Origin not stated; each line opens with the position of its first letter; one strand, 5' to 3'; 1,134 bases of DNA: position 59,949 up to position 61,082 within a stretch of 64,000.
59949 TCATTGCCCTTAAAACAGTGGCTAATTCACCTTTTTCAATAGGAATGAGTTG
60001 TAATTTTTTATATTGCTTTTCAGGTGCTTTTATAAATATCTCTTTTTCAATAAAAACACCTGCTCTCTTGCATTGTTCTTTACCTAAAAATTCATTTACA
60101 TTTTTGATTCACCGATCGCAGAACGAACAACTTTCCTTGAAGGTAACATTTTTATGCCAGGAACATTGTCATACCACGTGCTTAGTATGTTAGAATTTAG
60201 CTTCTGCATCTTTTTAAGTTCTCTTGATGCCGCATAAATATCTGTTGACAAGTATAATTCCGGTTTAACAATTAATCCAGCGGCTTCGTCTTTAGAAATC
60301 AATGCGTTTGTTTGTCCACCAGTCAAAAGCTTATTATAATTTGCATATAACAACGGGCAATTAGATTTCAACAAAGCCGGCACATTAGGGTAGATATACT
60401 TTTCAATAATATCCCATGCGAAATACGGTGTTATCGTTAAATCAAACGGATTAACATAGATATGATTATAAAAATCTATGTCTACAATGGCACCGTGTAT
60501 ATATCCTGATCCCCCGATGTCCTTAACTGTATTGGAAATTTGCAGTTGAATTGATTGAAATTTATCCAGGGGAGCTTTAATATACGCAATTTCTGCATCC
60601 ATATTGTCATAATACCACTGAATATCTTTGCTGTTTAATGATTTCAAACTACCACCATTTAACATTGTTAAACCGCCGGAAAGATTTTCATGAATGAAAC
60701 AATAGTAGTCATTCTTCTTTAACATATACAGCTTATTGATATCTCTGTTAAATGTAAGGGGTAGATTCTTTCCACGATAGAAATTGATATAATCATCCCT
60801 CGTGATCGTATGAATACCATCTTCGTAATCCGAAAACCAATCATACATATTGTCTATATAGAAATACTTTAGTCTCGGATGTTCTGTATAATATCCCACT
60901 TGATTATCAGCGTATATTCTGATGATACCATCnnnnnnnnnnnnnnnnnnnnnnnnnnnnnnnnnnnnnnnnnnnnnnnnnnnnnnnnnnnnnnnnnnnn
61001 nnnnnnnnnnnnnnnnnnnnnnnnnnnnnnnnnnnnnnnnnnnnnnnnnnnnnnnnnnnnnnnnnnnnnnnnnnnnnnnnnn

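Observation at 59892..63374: Single-gene, AT-rich unit next to the tRNA/5S cluster encoding a 1011-aa repeat, metallophosphoesterase and unknown-domain protein: a candidate novel defence or stress system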

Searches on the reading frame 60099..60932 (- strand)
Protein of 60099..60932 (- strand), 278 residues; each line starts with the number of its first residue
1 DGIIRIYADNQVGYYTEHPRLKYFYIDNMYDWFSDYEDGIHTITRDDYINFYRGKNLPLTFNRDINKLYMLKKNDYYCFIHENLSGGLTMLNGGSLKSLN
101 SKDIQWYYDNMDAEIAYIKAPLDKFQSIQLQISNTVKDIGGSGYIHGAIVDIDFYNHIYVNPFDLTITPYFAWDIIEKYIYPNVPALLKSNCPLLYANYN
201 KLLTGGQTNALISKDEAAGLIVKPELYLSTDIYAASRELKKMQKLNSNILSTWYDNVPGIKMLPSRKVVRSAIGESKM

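Call 46: search_protein_families(library=pfam, proteins=[window:60099-60932:-], max_evalue=1)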
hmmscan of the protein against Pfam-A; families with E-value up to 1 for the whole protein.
window:60099-60932:- (278 aa): 0 families

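Call 58: search_protein_representatives(protein=window:60099-60857:-)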
Query: 253 residues. Proteins with E-value up to 0.001 (for the whole library): 1050; up to 1e-10: 931; up to 1e-30: 460. The best 150 are listed.
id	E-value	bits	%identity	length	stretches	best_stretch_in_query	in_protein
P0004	3.4e-105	367.6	70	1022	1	1-239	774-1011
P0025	9.7e-90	317.0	63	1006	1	1-230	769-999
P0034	1.5e-84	300.0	60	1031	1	1-235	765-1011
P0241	7.9e-84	297.6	57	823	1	1-231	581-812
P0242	6.5e-82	291.3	57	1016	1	1-231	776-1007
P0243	3.2e-81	289.1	47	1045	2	3-238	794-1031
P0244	1.8e-79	283.3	59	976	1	2-230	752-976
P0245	3.4e-78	279.2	55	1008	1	2-240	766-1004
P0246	5.6e-78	278.4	53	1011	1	1-231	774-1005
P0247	1.2e-77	277.3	56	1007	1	2-231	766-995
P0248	1.9e-77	276.7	56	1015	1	1-232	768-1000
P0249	2.4e-77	276.4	56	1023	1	1-241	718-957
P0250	5.2e-77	275.3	57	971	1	3-238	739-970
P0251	1.3e-76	274.0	54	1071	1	1-233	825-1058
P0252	4.4e-76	272.2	55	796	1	3-231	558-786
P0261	1.1e-72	261.1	50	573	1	1-231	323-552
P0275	5.9e-70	252.1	54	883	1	1-235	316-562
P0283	2.2e-68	247.0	50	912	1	3-233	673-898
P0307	6.4e-64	232.4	52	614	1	1-232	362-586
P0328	7.2e-60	219.1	48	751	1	3-232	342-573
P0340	2.9e-57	210.6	49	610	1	2-229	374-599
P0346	7.7e-57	209.2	46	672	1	2-235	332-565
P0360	3.0e-55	203.9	42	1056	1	2-241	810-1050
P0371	9.5e-53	195.8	44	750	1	5-240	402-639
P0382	5.6e-52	193.2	44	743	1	3-233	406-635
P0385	1.3e-51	192.0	45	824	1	3-228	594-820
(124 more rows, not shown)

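Call 67: predict_structure(alignment_id=A3)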
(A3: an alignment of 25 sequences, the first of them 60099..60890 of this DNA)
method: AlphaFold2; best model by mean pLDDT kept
length: 264 residues; sequences in the alignment: 25
mean_pLDDT: 84.3   pTM: 0.76
mean pLDDT of the five models: 84.3, 84.2, 84.1, 80.4, 77.9
residues with pLDDT >= 90: 163; 70-90: 52; 50-70: 20; < 50: 29
segments of 3 or more residues with pLDDT < 50: 1-14, 201-204, 254-264
pLDDT, mean of each block of 10 residues (from residue 1): 42 64 95 86 72 95 95 91 92 96 92 94 96 95 95 94 93 95 90 64 59 93 92 91 83 52 47
secondary structure, 60 per line:
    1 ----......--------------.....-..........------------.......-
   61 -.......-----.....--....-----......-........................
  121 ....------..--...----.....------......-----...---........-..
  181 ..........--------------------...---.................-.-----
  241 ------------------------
elements in order: H5-10 E25-29 H31-40 E53-59 E62-68 E74-78 E81-84 H90-95 H97-124 E135-137 E142-146 E153-158 E164-166 H170-177 H179-190 E211-213 H217-233

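Call 72: fold_search(model_id=the predicted structure, library=pdb)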
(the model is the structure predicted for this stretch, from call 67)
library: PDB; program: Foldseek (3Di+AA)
matches with E <= 10: 164; with E <= 0.001: 0
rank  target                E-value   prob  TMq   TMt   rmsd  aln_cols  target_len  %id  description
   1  7ui9_a                5.9e-01  0.06  0.13  0.11  15.6       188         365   11  Core Mediator-PICearly (Copy A) (released 2023-02-15)
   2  5ul3                  1.1e+00  0.08  0.14  0.06  13.9       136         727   15  Structure of Cobalamin-dependent S-adenosylmethionine radical enzyme OxsB with aqua-cobalamin bound (released 2017-04-19)
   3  4upa                  1.5e+00  0.02  0.13  0.08  18.0       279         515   12  Crystal structure of Entamoeba histolytica lysyl-tRNA synthetase in complex with AMPPNP (released 2014-10-29)
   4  5ul2                  1.7e+00  0.06  0.11  0.06  13.3       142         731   14  Structure of Apo, SeMet-labeled Cobalamin-dependent S-adenosylmethionine radical enzyme OxsB (released 2017-04-19)
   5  9s6c_B                1.8e+00  0.02  0.10  0.08  13.6       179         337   10  B12 Binding protein - BtuK1 (released 2025-09-17)
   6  8k51_B                2.2e+00  0.02  0.10  0.10  15.4       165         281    7  Crystal structure of arylamine N-acyltransferase from Streptomyces aureus (released 2024-07-24)
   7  4nck_B                2.2e+00  0.02  0.12  0.11  16.8       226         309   12  Crystal Structure of Pyrococcus furiosis Rad50 R797G mutation (released 2014-03-05)
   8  4exr                  2.4e+00  0.01  0.09  0.13  12.9       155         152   12  Crystal structure of a putative lipoprotein (CD1622) from Clostridium difficile 630 at 1.85 A resolution (released 2012-06-27)
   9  6chd_B                2.7e+00  0.03  0.14  0.09  16.5       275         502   10  Crystal Structure of Human Lysyl-tRNA Synthetase complexed with L-Lysylsulfamoyl Adenosine (released 2018-03-07)
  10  6dm3_B                2.8e+00  0.08  0.12  0.26   9.2        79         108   10  Crystal structure of the SH2 domain from RavO (Lpg1129) from Legionella pneumophila, apoprotein (released 2018-06-27)
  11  8gra_G                3.0e+00  0.09  0.12  0.06   8.1        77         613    8  Structure of Type VI secretion system cargo delivery vehicle Hcp-VgrG-PAAR (released 2023-07-12)
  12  4bf3_A                3.1e+00  0.01  0.07  0.12  13.8       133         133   14  ErpC, a member of the complement regulator acquiring family of surface proteins from Borrelia burgdorfei, possesses an (released 2013-06-05)
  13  7byf_A                3.3e+00  0.13  0.12  0.10   4.1        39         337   13  The crystal structure of mouse ORF10-Rae1-Nup98 complex (released 2021-03-24)
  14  1d4t_A                3.3e+00  0.06  0.13  0.26   8.2        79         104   10  CRYSTAL STRUCTURE OF THE XLP PROTEIN SAP IN COMPLEX WITH A SLAM PEPTIDE (released 1999-10-14)
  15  4gzy_C                3.3e+00  0.06  0.12  0.04  12.1        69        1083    7  Crystal structures of bacterial RNA Polymerase paused elongation complexes (released 2013-02-13)
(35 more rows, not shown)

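Call 81: search_protein_families(library=pfam, proteins=[P0275, P0328, P0346, P0371, P0382, P0283, P0385, P0261, P0307, P0340], max_evalue=0.1)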
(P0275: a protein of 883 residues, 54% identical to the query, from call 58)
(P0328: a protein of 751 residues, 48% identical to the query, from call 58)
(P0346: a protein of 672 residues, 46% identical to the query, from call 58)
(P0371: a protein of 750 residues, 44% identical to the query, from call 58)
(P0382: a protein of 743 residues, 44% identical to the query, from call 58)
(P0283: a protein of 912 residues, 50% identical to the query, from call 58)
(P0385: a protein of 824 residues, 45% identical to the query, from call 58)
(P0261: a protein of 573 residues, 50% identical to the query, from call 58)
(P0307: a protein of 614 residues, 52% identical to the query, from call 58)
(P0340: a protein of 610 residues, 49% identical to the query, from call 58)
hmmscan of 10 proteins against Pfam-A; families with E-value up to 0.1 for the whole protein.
P0275 (883 aa): 4 families
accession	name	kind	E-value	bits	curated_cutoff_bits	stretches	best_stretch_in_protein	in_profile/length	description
PF13306.12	LRR_5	-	5.1e-50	169.1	27.7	2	717-844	1-126/127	BspA type Leucine rich repeat region (6 copies)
PF13855.12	LRR_8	-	1.6e-08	34.6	27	1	738-781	12-56/61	Leucine rich repeat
PF00149.33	Metallophos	-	1.5e-07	32.4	21.5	1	51-285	3-190/191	Calcineurin-like phosphoesterase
PF12850.12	Metallophos_2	-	0.035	14.5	27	0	251-293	80-126/154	Calcineurin-like phosphoesterase superfamily domain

P0328 (751 aa): 1 family
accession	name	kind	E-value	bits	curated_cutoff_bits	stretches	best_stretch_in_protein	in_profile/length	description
PF00149.33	Metallophos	-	1e-11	46.1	21.5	1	50-309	2-190/191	Calcineurin-like phosphoesterase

P0346 (672 aa): 2 families
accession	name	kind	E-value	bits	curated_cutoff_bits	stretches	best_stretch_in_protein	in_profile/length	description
PF00149.33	Metallophos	-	1.3e-10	42.4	21.5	1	66-300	2-190/191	Calcineurin-like phosphoesterase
PF12850.12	Metallophos_2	-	7e-05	23.3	27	1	292-325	110-143/154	Calcineurin-like phosphoesterase superfamily domain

P0371 (750 aa): 2 families
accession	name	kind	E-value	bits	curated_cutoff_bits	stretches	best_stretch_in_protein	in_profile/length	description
PF00149.33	Metallophos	-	1.8e-10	42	21.5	1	130-367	6-190/191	Calcineurin-like phosphoesterase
PF14311.12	DUF4379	-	0.0035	18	24.5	1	703-750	11-55/56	Probable Treble clef zinc finger domain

P0382 (743 aa): 3 families
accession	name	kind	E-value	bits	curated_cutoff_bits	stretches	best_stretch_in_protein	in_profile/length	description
PF00149.33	Metallophos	-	1.4e-08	35.8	21.5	1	132-373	3-190/191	Calcineurin-like phosphoesterase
PF14311.12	DUF4379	-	5.4e-05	23.7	24.5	1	704-742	18-54/56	Probable Treble clef zinc finger domain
PF15135.11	UPF0515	-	0.069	13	29.8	0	660-743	63-138/271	Uncharacterised protein UPF0515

P0283 (912 aa): 2 families
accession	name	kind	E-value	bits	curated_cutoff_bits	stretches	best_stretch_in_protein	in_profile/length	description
PF00149.33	Metallophos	-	1.1e-08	36.2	21.5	1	411-640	2-190/191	Calcineurin-like phosphoesterase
PF12850.12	Metallophos_2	-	0.0018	18.7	27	0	411-522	2-60/154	Calcineurin-like phosphoesterase superfamily domain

P0385 (824 aa): 1 family
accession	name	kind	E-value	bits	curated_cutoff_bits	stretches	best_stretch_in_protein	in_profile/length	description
PF00149.33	Metallophos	-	1.3e-12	49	21.5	1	330-561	3-190/191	Calcineurin-like phosphoesterase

P0261 (573 aa): 2 families
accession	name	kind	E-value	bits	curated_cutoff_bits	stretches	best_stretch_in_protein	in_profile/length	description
PF00149.33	Metallophos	-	3.1e-09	38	21.5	1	44-292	2-190/191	Calcineurin-like phosphoesterase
PF03561.21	Allantoicase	-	0.081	13.1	27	0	430-465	50-85/155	Allantoicase repeat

P0307 (614 aa): 1 family
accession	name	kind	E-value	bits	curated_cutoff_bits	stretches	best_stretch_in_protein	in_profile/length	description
PF00149.33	Metallophos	-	5e-09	37.3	21.5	1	56-330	2-190/191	Calcineurin-like phosphoesterase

P0340 (610 aa): 2 families
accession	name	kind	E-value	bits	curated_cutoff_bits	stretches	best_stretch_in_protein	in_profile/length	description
PF00149.33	Metallophos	-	2.1e-09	38.5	21.5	1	99-342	5-190/191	Calcineurin-like phosphoesterase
PF12850.12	Metallophos_2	-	0.037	14.5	27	0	266-351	54-127/154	Calcineurin-like phosphoesterase superfamily domain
